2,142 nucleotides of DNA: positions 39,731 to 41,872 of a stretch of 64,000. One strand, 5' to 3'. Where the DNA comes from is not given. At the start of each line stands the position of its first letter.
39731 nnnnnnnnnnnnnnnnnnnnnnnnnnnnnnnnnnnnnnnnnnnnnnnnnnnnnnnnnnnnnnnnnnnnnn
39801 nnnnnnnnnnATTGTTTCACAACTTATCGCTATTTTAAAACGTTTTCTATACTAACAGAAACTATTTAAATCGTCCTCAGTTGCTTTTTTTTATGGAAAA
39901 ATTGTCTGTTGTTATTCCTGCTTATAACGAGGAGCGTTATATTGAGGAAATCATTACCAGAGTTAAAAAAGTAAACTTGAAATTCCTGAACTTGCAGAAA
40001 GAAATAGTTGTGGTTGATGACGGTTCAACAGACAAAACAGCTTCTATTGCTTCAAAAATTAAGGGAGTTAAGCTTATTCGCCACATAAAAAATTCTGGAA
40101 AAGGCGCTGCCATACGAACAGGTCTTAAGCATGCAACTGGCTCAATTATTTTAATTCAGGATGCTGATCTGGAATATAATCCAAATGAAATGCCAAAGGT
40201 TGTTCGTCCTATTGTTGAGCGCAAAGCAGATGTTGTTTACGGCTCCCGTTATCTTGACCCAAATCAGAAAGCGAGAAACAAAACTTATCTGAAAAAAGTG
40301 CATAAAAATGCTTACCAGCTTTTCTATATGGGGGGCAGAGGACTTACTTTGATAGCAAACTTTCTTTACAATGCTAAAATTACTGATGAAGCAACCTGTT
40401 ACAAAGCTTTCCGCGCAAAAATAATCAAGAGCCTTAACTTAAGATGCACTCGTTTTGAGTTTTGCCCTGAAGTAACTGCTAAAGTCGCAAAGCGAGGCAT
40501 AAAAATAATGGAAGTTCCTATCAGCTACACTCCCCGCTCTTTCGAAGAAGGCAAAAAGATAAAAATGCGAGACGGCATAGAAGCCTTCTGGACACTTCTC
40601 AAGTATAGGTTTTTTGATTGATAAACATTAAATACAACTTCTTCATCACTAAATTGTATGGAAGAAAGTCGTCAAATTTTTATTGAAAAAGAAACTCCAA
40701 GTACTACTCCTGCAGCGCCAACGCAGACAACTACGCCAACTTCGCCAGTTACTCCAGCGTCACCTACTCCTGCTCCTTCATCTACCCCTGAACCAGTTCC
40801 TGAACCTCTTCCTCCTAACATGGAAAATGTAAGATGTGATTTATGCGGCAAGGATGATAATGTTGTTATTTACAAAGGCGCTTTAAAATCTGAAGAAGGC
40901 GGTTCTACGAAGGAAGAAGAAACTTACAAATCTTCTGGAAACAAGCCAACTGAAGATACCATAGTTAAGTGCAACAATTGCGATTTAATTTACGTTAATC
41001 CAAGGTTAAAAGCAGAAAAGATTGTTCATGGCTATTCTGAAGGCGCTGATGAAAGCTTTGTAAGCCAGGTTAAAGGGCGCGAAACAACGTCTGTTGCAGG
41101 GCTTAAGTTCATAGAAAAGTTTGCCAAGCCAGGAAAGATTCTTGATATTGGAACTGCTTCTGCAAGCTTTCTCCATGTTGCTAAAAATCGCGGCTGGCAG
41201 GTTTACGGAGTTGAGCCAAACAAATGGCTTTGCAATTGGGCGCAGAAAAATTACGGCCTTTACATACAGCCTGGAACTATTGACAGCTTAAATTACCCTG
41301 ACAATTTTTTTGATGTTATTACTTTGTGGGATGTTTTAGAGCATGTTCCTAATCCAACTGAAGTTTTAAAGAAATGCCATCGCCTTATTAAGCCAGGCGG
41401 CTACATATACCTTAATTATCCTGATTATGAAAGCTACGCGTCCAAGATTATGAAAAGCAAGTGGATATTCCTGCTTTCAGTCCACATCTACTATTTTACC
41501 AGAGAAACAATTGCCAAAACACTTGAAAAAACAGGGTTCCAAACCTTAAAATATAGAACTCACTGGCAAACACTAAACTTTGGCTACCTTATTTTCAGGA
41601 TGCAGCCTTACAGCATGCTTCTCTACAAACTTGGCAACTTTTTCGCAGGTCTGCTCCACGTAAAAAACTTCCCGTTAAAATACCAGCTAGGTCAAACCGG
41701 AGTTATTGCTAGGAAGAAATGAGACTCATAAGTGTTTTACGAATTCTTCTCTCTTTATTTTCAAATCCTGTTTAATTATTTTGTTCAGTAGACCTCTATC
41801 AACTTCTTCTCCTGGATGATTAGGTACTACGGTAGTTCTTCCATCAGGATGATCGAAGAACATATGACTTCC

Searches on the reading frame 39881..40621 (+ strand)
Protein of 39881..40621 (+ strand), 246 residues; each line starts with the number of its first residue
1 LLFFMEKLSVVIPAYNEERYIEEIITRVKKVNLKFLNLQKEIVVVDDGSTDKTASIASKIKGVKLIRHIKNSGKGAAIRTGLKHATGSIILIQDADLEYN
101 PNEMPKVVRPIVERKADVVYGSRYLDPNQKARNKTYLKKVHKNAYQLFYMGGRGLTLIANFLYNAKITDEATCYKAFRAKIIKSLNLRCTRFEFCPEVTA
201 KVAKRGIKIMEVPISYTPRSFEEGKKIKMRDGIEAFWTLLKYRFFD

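Call 6: search_protein_families(library=pfam, proteins=[window:39881-40621:+], max_evalue=0.01)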
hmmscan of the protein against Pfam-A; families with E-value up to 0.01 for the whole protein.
window:39881-40621:+ (246 aa): 5 families
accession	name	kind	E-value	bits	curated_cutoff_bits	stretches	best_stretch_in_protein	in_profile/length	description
PF00535.33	Glycos_transf_2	-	3.8e-37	128.2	23.3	1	9-183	1-165/168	Glycosyl transferase family 2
PF13641.12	Glyco_tranf_2_3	-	1.2e-09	38.9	27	1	8-147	3-142/230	Glycosyltransferase like family 2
PF10111.15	Glyco_tranf_2_2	-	2.1e-09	37.7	27.3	1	9-109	1-104/276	Glycosyltransferase like family 2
PF13704.12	Glyco_tranf_2_4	-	0.0016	19.3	27.5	1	16-83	2-66/98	Glycosyl transferase family 2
PF13506.12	Glyco_transf_21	-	0.0078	16.1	21.7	0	74-135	18-79/174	Glycosyl transferase family 21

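Call 25: search_protein_families(library=ncbifam, proteins=[window:39881-40621:+], max_evalue=0.00001)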
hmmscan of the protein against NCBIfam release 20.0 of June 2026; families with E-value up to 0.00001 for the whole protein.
window:39881-40621:+ (246 aa): 19 families
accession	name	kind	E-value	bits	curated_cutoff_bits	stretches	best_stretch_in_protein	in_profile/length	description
TIGR04182.1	glyco_TIGR04182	equivalog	1.9e-32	112.8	325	1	8-242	2-217/293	S-layer glycoprotein N-glycosyltransferase AglJ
NF007986.1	PRK10714.1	equivalog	2e-22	79.6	529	1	5-230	5-214/316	undecaprenyl-phosphate 4-deoxy-4-formamido-L-arabinose transferase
NF058614.1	PPMAGASynPpgS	equivalog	2.5e-22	79.4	370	1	10-225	4-207/226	polyprenyl-phospho-N-acetylgalactosaminyl synthase PpgS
NF047588.1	GlcsyltransPgfSStrep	equivalog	6.1e-20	71.6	500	1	7-132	2-130/308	glycosyltransferase PgfS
NF041391.1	DPhHxTase_Halo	equivalog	1.7e-18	66.4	375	1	14-221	3-188/213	dolichyl-phosphate hexose transferase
NF010496.0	PRK13915.1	equivalog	8.7e-17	61.2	262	1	6-115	31-146/307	glucosyl-3-phosphoglycerate synthase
TIGR04283.1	glyco_like_mftF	equivalog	5e-16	59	182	1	8-118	1-102/221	TIGR04283 family arsenosugar biosynthesis glycosyltransferase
NF041875.1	EPS_EpsD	equivalog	5.3e-16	58.9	370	1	8-146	1-141/325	exopolysaccharide biosynthesis glycosyltransferase EpsD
TIGR03937.1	PgaC_IcaA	equivalog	8e-15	54.7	422.3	1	6-109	45-148/407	poly-beta-1,6-N-acetyl-D-glucosamine synthase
NF007482.0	PRK10073.1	equivalog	1.6e-13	50.4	423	1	6-119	6-118/334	glycosyltransferase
NF047683.1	TeichurnBiosyTuaG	equivalog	1.1e-11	44.9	400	1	5-122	5-122/252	teichuronic acid biosynthesis protein TuaG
TIGR03965.1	mycofact_glyco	equivalog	1.1e-11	44.3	280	1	7-113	75-181/467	mycofactocin biosynthesis glycosyltransferase MftF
NF038302.1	EPS_HpsE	equivalog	5e-08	32.3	300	1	7-97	2-97/307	hormogonium polysaccharide biosynthesis glycosyltransferase HpsE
TIGR03469.1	HpnB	hypoth_equivalog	6.8e-08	31.9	379.25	1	7-119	45-168/386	hopene-associated glycosyltransferase HpnB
NF053739.1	GlytfEpsEBac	equivalog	1.1e-06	27.9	450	1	7-115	2-111/265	glycosyltransferase EpsE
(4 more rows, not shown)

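Call 60: search_solved_structures(query=window:39881-40621:+, max_evalue=0.00001)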
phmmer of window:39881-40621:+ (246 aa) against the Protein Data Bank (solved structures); distinct sequences matched with E-value up to 0.00001: 26.
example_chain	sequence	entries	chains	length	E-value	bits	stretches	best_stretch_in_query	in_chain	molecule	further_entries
5mlz_A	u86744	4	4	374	5e-24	88.5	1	3-227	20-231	Dolichol monophosphate mannose synthase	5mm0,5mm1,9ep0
9hwj_A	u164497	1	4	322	3.6e-17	66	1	5-230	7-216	Undecaprenyl-phosphate 4-deoxy-4-formamido-L-arabinose transferase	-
9bhc_C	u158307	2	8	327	2.3e-16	63.4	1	6-229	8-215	Undecaprenyl-phosphate 4-deoxy-4-formamido-L-arabinose transferase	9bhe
8vxh_A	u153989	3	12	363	3e-16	63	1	5-229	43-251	Undecaprenyl-phosphate 4-deoxy-4-formamido-L-arabinose transferase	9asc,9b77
5ekp_C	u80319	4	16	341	9.6e-12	48.3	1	7-124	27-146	Uncharacterized glycosyltransferase sll0501 | Glycosyltransferase sll0501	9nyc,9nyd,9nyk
5eke_A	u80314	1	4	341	9.6e-12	48.3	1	7-124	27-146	Uncharacterized glycosyltransferase sll0501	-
9nye_A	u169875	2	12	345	9.8e-12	48.2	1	7-124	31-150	Glycosyltransferase sll0501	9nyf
5tze_C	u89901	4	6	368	1.8e-10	44.1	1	7-119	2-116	Glycosyl transferase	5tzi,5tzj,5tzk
6p61_A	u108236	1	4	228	2.9e-10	43.4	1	8-101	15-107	Glycosyltransferase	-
5tz8_A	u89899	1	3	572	3.6e-10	43.1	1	7-119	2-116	Glycosyl transferase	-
2z87_A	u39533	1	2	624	6.5e-10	42.3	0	5-127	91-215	Chondroitin synthase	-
2z86_A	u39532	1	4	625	6.5e-10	42.3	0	5-127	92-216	Chondroitin synthase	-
6yv7_B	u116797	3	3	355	5.2e-09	39.3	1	6-99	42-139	Glycosyl transferase, family 2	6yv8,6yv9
6yv7_A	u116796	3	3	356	5.2e-09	39.3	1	6-99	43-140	Glycosyl transferase, family 2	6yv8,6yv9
5hea_A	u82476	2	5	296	2.3e-08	37.2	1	6-120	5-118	Putative glycosyltransferase (GalT1)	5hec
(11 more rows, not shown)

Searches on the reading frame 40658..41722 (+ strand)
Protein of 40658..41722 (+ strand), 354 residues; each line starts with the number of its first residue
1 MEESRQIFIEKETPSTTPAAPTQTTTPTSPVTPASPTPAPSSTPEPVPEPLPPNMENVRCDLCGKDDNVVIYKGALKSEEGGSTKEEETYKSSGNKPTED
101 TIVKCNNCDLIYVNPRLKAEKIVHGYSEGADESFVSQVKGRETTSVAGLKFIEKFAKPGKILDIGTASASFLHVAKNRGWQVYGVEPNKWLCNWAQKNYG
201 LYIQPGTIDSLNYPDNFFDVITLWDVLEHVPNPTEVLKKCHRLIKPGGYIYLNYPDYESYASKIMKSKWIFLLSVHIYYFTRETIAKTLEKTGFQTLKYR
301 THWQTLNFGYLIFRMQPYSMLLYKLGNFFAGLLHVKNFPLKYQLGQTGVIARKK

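Call 6: search_protein_families(library=pfam, proteins=[window:40658-41722:+], max_evalue=0.01)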
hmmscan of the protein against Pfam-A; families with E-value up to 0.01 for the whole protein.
window:40658-41722:+ (354 aa): 7 families
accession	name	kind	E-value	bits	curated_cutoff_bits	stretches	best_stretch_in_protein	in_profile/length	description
PF13489.12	Methyltransf_23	-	2.5e-28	99.3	27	1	151-297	16-162/164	Methyltransferase domain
PF08241.18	Methyltransf_11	-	2.1e-17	64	21.2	1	162-251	1-94/95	Methyltransferase domain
PF13649.12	Methyltransf_25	-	1.2e-11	45.6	27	1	161-248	1-97/97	Methyltransferase domain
PF08242.18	Methyltransf_12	-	6.3e-11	43.3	30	1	162-250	1-98/98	Methyltransferase domain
PF13847.12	Methyltransf_31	-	1.6e-09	38.1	27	1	160-261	6-118/145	Methyltransferase domain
PF07021.18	MetW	-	2.8e-06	27.5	21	1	150-245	5-103/193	Methionine biosynthesis protein MetW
PF01209.24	Ubie_methyltran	-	0.00022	21.1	20.1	1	209-251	108-150/233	ubiE/COQ5 methyltransferase family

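Call 25: search_protein_families(library=ncbifam, proteins=[window:40658-41722:+], max_evalue=0.00001)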
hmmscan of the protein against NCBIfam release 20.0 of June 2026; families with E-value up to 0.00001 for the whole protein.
window:40658-41722:+ (354 aa): 4 families
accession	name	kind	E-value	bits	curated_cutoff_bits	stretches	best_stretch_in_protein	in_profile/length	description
NF045667.1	MTase_DVU1556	equivalog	5.7e-11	42.3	155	1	154-306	19-172/213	DVU_1556 family methyltransferase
TIGR01983.1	UbiG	equivalog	6.8e-11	41.9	102.95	1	158-295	50-201/228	bifunctional 2-polyprenyl-6-hydroxyphenol methylase/3-demethylubiquinol 3-O-methyltransferase UbiG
TIGR00452.1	TIGR00452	equivalog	2e-06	26.8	275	1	160-299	120-267/316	tRNA 5-methoxyuridine(34)/uridine 5-oxyacetic acid(34) synthase CmoB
TIGR01934.1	MenG_MenH_UbiE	subfamily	2.6e-06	26.9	158.35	0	157-252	39-141/223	ubiquinone/menaquinone biosynthesis methyltransferase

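Call 61: search_solved_structures(query=window:40658-41722:+, max_evalue=0.001)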
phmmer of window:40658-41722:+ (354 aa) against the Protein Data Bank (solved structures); distinct sequences matched with E-value up to 0.001: 14.
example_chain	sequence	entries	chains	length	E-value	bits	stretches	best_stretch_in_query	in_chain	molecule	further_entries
1vlm_A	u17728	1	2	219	5.7e-11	44.9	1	158-299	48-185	SAM-dependent methyltransferase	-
3cc8_A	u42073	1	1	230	4.4e-09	38.7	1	150-299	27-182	Putative methyltransferase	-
2avn_A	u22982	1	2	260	1.6e-07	33.6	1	150-269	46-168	ubiquinone/menaquinone biosynthesis methyltransferase-related protein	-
3dli_A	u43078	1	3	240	3.5e-07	32.5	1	141-298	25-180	methyltransferase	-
4kdr_A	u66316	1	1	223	2.5e-06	29.6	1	215-254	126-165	3-demethylubiquinone-9 3-methyltransferase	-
5dpm_A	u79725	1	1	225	2.6e-06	29.6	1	215-254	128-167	Ubiquinone biosynthesis O-methyltransferase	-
4kdc_A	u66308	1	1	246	2.6e-06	29.6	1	215-254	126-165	3-demethylubiquinone-9 3-methyltransferase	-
4ine_A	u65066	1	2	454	6.7e-06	28.3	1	148-298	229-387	Protein PMT-2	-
5wp5_A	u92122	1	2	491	7.9e-06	28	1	132-252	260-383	Phosphomethylethanolamine N-methyltransferase 2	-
3mgg_A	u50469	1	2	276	9.5e-06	27.8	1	203-297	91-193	Methyltransferase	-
3sm3_A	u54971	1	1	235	1e-05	27.6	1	132-253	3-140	SAM-dependent methyltransferases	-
5wp4_A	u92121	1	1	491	2.7e-05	26.3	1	132-253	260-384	Phosphoethanolamine N-methyltransferase 1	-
1ve3_A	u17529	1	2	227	0.00013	24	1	153-266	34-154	hypothetical protein PH0226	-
6uak_A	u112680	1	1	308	0.00048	22.1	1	161-250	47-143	SAM dependent methyltransferase LahSB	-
